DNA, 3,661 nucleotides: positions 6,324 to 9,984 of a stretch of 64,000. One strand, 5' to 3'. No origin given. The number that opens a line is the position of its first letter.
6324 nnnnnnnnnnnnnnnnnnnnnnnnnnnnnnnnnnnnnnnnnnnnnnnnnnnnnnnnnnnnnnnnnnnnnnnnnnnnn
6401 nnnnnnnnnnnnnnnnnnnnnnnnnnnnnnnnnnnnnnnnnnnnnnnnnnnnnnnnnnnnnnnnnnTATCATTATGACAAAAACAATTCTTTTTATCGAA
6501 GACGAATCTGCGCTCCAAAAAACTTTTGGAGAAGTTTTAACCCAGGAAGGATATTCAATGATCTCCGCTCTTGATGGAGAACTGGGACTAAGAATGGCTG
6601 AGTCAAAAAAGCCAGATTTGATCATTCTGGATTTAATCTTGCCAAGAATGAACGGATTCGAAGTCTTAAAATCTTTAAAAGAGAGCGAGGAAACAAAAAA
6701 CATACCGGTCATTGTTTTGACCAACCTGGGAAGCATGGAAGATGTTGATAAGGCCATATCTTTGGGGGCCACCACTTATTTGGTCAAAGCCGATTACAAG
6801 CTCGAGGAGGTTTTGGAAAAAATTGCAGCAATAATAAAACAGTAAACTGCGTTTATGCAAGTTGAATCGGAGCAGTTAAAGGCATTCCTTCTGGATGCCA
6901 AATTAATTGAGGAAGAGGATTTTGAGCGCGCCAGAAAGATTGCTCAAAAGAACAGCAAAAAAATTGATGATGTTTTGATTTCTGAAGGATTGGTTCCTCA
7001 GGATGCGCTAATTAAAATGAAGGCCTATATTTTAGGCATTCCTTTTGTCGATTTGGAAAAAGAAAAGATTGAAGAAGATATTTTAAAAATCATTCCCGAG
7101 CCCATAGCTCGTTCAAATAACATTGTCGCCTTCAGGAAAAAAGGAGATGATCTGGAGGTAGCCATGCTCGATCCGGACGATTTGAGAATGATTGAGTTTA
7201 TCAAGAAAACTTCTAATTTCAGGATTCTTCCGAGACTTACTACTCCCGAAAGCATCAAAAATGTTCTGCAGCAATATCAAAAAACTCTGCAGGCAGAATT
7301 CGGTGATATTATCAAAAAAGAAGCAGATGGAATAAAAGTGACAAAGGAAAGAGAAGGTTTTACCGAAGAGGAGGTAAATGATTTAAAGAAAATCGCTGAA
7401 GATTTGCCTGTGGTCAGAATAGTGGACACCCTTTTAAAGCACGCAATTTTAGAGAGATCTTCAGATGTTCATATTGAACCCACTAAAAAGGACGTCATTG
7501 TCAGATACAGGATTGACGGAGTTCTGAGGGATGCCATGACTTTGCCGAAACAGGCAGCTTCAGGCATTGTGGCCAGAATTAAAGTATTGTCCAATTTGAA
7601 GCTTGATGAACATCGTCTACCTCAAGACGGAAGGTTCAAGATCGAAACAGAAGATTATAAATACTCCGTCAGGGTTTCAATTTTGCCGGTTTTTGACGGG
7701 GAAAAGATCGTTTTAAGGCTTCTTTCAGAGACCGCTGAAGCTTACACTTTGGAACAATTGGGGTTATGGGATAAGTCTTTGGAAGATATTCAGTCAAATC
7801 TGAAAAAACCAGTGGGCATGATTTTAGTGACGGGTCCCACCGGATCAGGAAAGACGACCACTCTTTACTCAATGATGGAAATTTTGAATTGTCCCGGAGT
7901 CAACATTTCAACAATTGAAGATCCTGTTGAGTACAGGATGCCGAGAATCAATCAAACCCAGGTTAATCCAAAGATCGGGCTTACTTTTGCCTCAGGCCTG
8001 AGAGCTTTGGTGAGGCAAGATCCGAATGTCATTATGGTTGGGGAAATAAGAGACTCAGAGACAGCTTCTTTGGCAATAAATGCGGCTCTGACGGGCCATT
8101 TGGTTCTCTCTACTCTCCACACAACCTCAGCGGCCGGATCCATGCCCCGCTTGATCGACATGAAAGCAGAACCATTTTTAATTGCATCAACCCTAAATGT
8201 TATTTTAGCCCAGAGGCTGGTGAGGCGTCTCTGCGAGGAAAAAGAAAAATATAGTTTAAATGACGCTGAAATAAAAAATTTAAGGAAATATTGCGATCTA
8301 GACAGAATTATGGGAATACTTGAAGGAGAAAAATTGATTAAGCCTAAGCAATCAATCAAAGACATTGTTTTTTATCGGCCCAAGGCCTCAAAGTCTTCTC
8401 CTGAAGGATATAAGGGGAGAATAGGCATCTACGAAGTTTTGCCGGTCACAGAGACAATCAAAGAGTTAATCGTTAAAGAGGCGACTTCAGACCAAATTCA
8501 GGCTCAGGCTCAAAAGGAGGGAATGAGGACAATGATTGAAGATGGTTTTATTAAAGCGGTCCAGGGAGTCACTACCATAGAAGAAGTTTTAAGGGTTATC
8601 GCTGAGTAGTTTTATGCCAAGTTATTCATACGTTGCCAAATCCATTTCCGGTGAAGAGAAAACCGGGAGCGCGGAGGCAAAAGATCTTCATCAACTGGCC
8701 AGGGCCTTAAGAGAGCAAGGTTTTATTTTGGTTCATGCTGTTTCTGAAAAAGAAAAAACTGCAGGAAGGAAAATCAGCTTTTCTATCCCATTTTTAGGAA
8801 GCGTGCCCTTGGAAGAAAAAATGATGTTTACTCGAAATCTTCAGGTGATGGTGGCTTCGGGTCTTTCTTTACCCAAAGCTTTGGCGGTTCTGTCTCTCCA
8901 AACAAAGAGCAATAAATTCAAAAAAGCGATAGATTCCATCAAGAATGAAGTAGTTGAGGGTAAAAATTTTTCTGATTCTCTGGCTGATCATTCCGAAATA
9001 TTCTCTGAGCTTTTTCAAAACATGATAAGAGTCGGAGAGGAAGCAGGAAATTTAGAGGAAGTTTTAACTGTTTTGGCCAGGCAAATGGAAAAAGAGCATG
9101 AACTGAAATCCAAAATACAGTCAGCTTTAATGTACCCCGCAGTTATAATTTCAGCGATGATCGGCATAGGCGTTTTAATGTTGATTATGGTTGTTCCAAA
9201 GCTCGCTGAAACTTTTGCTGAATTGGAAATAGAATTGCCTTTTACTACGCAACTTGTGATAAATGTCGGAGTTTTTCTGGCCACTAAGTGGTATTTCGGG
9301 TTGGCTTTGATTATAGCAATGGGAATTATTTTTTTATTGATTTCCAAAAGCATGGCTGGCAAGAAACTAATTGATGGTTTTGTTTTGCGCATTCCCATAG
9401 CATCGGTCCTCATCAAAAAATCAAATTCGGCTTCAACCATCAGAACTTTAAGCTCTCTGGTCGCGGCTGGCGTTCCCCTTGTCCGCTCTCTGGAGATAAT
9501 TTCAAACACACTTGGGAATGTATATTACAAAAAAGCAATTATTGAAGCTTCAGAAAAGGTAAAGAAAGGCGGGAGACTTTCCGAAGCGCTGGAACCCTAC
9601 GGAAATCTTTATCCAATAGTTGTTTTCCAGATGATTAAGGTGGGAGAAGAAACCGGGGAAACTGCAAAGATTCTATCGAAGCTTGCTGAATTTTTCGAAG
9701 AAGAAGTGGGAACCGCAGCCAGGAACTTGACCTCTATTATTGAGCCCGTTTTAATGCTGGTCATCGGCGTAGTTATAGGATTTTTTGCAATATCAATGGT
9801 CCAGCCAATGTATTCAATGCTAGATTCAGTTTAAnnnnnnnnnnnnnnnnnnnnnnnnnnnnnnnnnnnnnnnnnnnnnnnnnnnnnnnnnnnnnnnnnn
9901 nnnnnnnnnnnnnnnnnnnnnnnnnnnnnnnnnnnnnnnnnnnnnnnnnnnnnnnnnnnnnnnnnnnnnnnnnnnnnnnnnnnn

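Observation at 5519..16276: Pilus set 1: a TCS-headed, retraction-less type IV filament locus with giant pseudopilins and no major pilin or peptidase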

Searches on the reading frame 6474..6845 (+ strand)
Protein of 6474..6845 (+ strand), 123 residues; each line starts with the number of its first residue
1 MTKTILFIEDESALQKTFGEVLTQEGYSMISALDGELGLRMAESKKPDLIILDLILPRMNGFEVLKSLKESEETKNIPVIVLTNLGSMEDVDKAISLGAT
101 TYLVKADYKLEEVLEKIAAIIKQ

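Call 4: search_protein_families(library=pfam, proteins=[window:6474-6845:+], max_evalue=0.01)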
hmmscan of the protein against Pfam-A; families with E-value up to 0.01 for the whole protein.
window:6474-6845:+ (123 aa): 1 family
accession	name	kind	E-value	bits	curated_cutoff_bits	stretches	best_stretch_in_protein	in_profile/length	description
PF00072.30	Response_reg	-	1.5e-23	83.5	30.2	1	5-115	1-108/111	Response regulator receiver domain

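Call 82: search_solved_structures(query=window:6474-6845:+, max_evalue=1e-8)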
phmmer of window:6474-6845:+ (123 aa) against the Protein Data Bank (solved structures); distinct sequences matched with E-value up to 1e-8: 131 (the best 60 are shown).
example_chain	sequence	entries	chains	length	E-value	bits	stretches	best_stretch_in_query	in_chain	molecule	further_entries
4ja2_A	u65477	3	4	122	1.1e-23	86.8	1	1-118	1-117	Response regulator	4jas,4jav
3dge_C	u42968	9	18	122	4.5e-23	84.9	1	1-118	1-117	Response regulator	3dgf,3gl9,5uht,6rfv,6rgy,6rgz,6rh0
6azr_B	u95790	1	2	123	4.6e-23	84.8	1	1-118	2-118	Chemotaxis regulator-transmits chemoreceptor signals to flagelllar motor components CheY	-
9lbr_A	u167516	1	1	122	1.1e-22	83.6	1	1-118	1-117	Response regulator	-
6rh1_C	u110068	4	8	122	6e-22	81.2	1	1-118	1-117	Response regulator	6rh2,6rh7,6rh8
9dvt_R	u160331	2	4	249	6.2e-20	74.8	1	3-122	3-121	DNA-binding dual master transcriptional regulator RpaA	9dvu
9xzo_A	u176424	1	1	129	3.1e-19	72.5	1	4-120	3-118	De novo protein M1X0B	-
9g85_A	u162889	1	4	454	2e-18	69.9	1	2-106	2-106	Response regulator PleD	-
2wb4_A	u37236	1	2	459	2e-18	69.9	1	2-106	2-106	DIGUANYLATE CYCLASE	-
9g86_A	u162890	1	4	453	3.5e-18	69.1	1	5-106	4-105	Response regulator PleD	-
1w25_A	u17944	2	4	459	3.6e-18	69.1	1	5-106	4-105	STALKED-CELL DIFFERENTIATION CONTROLLING PROTEIN | RESPONSE REGULATOR PLED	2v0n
1mvo_A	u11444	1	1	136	4.1e-18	68.9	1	1-122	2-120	PhoP response regulator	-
3nnn_A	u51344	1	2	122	2.7e-17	66.3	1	4-122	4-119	DNA BINDING RESPONSE REGULATOR D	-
1pey_A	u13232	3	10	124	4.4e-17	65.6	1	1-116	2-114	Sporulation initiation phosphotransferase F | SPORULATION RESPONSE REGULATORY PROTEIN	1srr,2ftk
1kgs_A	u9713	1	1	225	6.6e-17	65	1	4-122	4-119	DNA BINDING RESPONSE REGULATOR D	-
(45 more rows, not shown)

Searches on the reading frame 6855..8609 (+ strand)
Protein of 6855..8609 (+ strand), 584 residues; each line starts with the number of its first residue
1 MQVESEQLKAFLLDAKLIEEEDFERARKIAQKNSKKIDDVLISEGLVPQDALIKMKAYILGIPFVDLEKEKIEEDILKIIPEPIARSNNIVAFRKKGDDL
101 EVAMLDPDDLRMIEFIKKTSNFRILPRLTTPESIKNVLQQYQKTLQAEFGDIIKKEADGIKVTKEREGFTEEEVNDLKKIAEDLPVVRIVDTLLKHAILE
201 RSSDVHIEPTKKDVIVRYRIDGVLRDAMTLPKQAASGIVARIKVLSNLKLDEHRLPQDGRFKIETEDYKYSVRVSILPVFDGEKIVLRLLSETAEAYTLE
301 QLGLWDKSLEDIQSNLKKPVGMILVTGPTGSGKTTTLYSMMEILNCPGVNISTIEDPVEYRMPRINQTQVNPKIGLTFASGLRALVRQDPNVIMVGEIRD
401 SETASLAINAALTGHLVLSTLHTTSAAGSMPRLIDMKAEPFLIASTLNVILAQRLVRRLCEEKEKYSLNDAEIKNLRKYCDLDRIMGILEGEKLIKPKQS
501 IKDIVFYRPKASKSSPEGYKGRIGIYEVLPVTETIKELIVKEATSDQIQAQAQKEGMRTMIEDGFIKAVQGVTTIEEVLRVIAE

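Call 4: search_protein_families(library=pfam, proteins=[window:6855-8609:+], max_evalue=0.01)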
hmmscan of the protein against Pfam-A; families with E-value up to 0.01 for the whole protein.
window:6855-8609:+ (584 aa): 8 families
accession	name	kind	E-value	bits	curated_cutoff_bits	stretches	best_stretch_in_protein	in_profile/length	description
PF00437.27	T2SSE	-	8.7e-125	416.6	24.9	1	182-580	4-370/370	Type II/IV secretion system protein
PF05157.20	MshEN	-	4.8e-16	59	23.1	1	60-145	1-87/90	MshEN domain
PF13238.12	AAA_18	-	0.00033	21.6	29.4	0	323-355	1-32/128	AAA domain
PF25199.1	nSTAND_NTPase5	-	0.00091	19.5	34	1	305-340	25-61/145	Novel STAND NTPase 5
PF13555.12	AAA_29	-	0.0014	18.8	27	1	319-347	21-49/61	P-loop containing region of AAA domain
PF13401.12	AAA_22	-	0.0024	18.6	27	1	321-346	6-33/130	AAA domain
PF03215.21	Rad17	-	0.0041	17.5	23.8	0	301-368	20-90/186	Rad17 P-loop domain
PF13191.12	AAA_16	-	0.0071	17.3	32.6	0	319-348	24-52/167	AAA ATPase domain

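Call 9: search_protein_families(library=ncbifam, proteins=[window:6855-8609:+], max_evalue=0.001)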
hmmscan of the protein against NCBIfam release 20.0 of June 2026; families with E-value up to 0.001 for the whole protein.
window:6855-8609:+ (584 aa): 21 families
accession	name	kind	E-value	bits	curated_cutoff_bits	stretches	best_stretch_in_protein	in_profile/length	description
TIGR02538.1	type_IV_pilB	equivalog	5.8e-161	536.9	675.65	1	8-582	2-562/564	type IV-A pilus assembly ATPase PilB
TIGR02533.1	type_II_gspE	equivalog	2.9e-157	524.2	630.25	1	80-581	4-485/486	type II secretion system ATPase GspE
NF007755.0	PRK10436.1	equivalog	6.5e-132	440.5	617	1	91-582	20-459/465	type II secretion system protein GspE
NF053534.1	T4PilAsmATPsTfpB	equivalog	4e-127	425.1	850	1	52-582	68-582/584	type IV pilus assembly ATPase TfpB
NF041000.1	ATPase_ComGA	equivalog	1e-76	257.5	300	1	192-457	2-266/267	competence type IV pilus ATPase ComGA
TIGR01420.1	pilT_fam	subfamily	9.8e-55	186.1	319.1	1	191-461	3-273/343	PilT/PilU family type 4a pilus ATPase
TIGR02525.1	plasmid_TraJ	equivalog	7.9e-25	87.6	368.3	1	310-457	139-299/372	plasmid transfer ATPase TraJ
TIGR02524.1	dot_icm_DotB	equivalog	2e-23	83.2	463.3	1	266-456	84-279/358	Dot/Icm type IV secretion system ATPase DotB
NF058587.1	archaellum_moto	equivalog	1.1e-17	64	550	1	323-458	278-419/527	archaellum flagellar ATPase motor FlaI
TIGR02782.1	TrbB_P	equivalog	1.2e-11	44.5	304.55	1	322-439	138-258/303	P-type conjugative transfer ATPase TrbB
TIGR03819.1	heli_sec_ATPase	hypoth_equivalog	8.5e-11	41.6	373.15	1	175-433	40-297/340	TadA family conjugal transfer-associated ATPase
TIGR02788.1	VirB11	equivalog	9.6e-11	41.3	249.95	1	322-438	146-267/308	P-type DNA transfer ATPase VirB11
NF010469.0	PRK13894.1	subfamily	5.6e-10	39.1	508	1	321-434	150-265/320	conjugal transfer ATPase TrbB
NF053672.1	bindosome_BasE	exception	1.7e-08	33.7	1000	1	324-433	274-388/512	bindosome assembly system ATPase subunit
NF010407.0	PRK13833.1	subfamily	3.2e-08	33.4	499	1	312-439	137-265/323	conjugal transfer protein TrbB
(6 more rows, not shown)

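Call 51: search_solved_structures(query=window:6855-8609:+, max_evalue=1e-20)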
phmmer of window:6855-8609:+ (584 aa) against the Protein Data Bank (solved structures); distinct sequences matched with E-value up to 1e-20: 21.
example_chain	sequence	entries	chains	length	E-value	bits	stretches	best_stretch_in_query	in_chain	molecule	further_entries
3jc8_Ba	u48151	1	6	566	5.4e-122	411.1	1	9-579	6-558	Type IV-A pilus assembly ATPase PilB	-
5zfr_A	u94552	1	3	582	4.5e-120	404.8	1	11-582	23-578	Type IV pilus biogenesis ATPase PilB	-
6olj_C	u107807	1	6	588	7.7e-118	397.4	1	11-582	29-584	Type IV pilus biogenesis ATPase PilB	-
5tsg_B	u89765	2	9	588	9.5e-118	397.1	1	11-582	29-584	Type IV pilus biogenesis ATPase PilB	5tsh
6f8l_G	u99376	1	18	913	1.1e-115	390.3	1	8-580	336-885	Type IV pilus assembly protein PilF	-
4pht_A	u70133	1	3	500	8.2e-100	337.9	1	174-583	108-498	General secretory pathway protein E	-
4kss_A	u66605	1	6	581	3.6e-98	332.5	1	175-583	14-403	Type II secretion system protein E, hemolysin-coregulated protein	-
4ksr_A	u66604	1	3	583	3.7e-98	332.5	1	175-583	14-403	Type II secretion system protein E, Hemolysin-coregulated protein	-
1p9r_A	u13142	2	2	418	5.5e-98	331.9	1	175-580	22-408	General secretion pathway protein E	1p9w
5oiu_A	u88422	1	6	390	2.2e-97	329.9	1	188-580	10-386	Type IV pilus assembly protein PilF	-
5it5_F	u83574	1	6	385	3e-97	329.4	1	189-580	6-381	ATP binding motif-containing protein PilF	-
6ejf_A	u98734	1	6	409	3.6e-97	329.2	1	189-580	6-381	Type IV pilus assembly protein PilF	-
5fl3_A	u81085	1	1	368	6e-35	123.9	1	193-456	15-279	PILI RETRACTION PROTEIN PILT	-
2ewv_A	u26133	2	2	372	2.3e-33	118.6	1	188-437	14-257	twitching motility protein PilT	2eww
2gsz_A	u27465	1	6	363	3.9e-33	117.9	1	193-437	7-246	twitching motility protein PilT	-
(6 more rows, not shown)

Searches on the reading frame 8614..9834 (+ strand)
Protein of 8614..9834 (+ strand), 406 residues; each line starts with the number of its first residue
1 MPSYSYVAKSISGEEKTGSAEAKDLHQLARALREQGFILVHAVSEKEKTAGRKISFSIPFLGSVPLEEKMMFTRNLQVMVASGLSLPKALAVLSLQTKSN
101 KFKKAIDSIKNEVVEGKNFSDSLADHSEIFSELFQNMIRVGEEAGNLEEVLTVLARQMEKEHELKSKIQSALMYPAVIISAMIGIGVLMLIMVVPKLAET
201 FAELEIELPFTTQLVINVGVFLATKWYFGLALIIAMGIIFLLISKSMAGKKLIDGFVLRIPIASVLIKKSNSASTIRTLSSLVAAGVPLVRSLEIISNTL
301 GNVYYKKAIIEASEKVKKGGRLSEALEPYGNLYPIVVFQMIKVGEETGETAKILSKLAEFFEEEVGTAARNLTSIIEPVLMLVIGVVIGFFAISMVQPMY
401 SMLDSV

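Call 4: search_protein_families(library=pfam, proteins=[window:8614-9834:+], max_evalue=0.01)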
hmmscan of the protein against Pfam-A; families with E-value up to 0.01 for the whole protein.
window:8614-9834:+ (406 aa): 1 family
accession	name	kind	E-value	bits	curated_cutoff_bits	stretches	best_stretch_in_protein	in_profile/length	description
PF00482.28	T2SSF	-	1.1e-57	193.9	25.2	2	72-195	1-125/125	Type II secretion system (T2SS), protein F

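Call 9: search_protein_families(library=ncbifam, proteins=[window:8614-9834:+], max_evalue=0.001)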
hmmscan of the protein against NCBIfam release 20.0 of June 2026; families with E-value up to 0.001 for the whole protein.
window:8614-9834:+ (406 aa): 6 families
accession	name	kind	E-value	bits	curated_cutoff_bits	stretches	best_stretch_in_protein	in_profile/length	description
TIGR02120.1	GspF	equivalog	7.3e-93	312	424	1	4-402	1-397/401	type II secretion system inner membrane protein GspF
NF052606.1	T4PiliAsmPilCMyx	equivalog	7.1e-87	291.9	700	1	2-405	20-417/419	type IV pilus assembly protein PilC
NF052607.1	T4PiliAsmPilCThrm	equivalog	1e-83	281.7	700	1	1-404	1-402/406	type IV pilus assembly protein PilC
NF007861.0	PRK10573.1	equivalog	7.7e-74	249.1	401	1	67-402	59-394/401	protein transport protein HofC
NF047826.1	T3SSXpsF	equivalog_domain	2.3e-70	237.4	650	1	1-404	1-402/405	type II secretion system protein XpsF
NF041012.2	T4P_ComGB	equivalog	1.6e-40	139.5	240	1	68-403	2-331/332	competence type IV pilus assembly protein ComGB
